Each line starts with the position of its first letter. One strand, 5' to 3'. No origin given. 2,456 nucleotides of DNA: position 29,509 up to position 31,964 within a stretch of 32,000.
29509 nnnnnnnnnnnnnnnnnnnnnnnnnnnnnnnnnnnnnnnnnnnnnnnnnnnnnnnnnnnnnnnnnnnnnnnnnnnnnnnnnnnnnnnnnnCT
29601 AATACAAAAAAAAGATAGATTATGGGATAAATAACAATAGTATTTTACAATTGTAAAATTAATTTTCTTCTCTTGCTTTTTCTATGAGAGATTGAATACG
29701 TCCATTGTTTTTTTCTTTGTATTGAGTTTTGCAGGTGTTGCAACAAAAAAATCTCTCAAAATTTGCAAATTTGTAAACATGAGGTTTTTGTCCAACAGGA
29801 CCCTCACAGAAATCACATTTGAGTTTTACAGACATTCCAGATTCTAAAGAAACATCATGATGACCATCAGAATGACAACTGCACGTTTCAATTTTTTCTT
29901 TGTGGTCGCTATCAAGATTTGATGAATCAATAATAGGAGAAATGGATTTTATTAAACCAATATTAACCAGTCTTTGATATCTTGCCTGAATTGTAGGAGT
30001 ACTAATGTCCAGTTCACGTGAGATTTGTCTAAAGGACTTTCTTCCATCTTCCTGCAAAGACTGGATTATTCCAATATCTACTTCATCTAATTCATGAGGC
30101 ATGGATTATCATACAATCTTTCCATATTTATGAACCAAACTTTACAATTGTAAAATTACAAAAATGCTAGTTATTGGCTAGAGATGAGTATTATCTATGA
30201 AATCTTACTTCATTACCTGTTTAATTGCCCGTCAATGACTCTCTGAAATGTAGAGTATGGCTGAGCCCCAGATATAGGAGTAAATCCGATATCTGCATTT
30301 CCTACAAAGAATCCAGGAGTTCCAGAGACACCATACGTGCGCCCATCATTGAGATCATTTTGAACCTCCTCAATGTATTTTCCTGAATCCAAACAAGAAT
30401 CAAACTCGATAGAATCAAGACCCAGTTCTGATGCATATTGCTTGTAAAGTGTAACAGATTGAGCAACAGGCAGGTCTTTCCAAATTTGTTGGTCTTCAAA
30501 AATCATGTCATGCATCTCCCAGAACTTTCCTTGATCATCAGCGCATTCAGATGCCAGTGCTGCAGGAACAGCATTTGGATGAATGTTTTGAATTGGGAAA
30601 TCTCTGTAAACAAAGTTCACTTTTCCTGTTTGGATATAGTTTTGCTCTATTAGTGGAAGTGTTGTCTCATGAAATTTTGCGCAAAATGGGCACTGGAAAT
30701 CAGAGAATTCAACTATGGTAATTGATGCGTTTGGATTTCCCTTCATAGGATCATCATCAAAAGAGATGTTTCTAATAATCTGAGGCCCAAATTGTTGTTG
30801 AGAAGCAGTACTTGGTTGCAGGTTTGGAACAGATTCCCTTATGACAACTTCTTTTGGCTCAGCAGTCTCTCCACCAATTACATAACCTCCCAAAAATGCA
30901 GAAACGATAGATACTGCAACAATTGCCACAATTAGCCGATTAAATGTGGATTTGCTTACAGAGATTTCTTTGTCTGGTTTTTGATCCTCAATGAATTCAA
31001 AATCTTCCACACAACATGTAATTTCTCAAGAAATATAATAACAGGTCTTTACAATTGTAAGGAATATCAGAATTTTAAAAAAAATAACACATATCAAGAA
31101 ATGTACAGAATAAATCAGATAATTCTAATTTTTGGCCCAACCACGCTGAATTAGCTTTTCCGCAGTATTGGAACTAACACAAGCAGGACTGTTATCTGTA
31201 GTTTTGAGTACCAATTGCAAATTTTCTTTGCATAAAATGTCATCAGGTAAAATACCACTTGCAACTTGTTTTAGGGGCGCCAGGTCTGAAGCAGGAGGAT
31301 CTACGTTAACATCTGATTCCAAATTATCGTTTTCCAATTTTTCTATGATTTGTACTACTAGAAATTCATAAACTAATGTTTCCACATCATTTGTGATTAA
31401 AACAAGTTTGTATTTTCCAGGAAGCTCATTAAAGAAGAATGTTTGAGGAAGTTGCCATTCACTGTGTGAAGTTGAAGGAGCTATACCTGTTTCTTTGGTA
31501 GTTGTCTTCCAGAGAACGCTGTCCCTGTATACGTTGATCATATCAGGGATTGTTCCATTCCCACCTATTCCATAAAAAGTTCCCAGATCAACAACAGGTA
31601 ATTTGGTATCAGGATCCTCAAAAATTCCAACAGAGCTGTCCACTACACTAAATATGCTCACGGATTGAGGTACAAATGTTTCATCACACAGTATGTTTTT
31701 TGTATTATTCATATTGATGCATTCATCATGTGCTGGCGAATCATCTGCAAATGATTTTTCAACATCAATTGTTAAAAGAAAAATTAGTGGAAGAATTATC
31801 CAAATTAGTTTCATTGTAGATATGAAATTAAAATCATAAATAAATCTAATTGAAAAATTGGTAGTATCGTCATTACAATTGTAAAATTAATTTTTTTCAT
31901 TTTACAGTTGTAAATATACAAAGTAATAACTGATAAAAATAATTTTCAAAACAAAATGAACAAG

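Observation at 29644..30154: An Lrp-HTH + TRASH regulator flanked by two exact palindrome copies is the candidate master regulator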

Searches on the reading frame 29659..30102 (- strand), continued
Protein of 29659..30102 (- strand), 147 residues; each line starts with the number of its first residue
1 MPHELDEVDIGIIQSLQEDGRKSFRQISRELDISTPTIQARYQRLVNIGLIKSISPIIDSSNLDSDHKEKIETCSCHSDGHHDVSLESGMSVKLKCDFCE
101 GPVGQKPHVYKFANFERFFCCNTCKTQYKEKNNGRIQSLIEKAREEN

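Call 63: find_related_loci(query=A2, collection=metagenome_contigs, flank=3000)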
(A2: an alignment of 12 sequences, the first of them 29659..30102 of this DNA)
Query A2 (147 aa) in metagenome_contigs; peptide patterns used: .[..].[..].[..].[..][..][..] (x = any residue, [..] = any of these).
600 stretches matched a pattern (row limit reached: there are more); 527 encode a relative of the query (tblastn E <= 1e-3); the best 80 are kept; 80 distinct loci.
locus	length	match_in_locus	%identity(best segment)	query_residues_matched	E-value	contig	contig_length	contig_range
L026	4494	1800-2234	78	1-147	6e-81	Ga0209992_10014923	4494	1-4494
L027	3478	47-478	77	1-147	3e-78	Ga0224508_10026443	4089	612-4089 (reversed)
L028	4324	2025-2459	76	1-147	4e-78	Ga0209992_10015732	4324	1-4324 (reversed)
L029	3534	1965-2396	76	1-147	2e-77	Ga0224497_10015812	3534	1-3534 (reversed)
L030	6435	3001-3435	76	1-147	3e-77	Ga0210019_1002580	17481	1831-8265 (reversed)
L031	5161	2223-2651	77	1-145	1e-76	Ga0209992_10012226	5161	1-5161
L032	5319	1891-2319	74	1-145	2e-75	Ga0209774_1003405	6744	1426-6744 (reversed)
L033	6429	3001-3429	74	1-145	2e-75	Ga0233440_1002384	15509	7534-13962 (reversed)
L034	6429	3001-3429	74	1-145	2e-75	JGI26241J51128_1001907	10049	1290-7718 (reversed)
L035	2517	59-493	73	1-147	2e-76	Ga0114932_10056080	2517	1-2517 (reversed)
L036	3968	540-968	76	1-145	1e-74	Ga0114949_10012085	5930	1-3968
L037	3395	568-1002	73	1-147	5e-74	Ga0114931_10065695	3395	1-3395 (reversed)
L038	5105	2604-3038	74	1-147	7e-74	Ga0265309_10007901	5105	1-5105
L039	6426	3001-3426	74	1-144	2e-73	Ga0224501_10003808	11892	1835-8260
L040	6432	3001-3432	73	1-146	2e-73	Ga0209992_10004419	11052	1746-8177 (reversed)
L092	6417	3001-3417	52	1-139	1e-51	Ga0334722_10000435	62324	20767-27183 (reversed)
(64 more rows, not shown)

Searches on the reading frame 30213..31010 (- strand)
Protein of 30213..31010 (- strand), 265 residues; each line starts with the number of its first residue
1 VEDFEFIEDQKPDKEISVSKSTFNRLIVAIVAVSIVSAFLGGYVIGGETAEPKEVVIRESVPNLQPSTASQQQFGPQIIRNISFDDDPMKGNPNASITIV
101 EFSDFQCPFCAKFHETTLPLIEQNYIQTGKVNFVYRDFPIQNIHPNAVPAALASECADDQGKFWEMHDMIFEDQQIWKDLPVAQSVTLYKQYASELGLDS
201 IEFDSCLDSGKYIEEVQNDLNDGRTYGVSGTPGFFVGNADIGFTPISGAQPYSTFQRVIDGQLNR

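Call 8: search_protein_families(library=pfam, proteins=[window:30213-31010:-], max_evalue=0.01)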
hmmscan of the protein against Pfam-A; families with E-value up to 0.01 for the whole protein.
window:30213-31010:- (265 aa): 3 families
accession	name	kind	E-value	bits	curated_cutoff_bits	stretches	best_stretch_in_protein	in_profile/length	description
PF13462.12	Thioredoxin_4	-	1.1e-32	114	23.2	1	86-260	4-164/165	Thioredoxin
PF01323.26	DSBA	-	5.2e-19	69.2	25.6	2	158-259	100-190/191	DSBA-like thioredoxin domain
PF13098.12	Thioredoxin_2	-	3.4e-09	37.4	27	1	94-258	4-103/104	Thioredoxin-like domain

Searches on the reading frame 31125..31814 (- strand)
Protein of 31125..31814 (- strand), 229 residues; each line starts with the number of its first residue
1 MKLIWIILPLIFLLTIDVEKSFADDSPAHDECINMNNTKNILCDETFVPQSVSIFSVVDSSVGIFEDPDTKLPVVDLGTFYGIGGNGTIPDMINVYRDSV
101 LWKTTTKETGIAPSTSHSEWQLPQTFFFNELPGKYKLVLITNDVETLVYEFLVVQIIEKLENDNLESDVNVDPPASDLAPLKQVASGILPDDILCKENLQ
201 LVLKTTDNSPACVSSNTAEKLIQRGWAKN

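Call 8: search_protein_families(library=pfam, proteins=[window:31125-31814:-], max_evalue=0.01)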
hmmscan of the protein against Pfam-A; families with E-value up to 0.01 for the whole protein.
window:31125-31814:- (229 aa): 0 families

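Call 28: search_protein_families(library=ncbifam, proteins=[window:31125-31814:-], max_evalue=0.01)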
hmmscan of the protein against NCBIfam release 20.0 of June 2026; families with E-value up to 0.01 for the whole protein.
window:31125-31814:- (229 aa): 1 family
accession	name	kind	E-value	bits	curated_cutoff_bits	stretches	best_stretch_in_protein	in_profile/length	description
NF058652.1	WING-49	domain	5.1e-24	84.2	22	1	180-228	1-49/49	WING-49 domain-containing protein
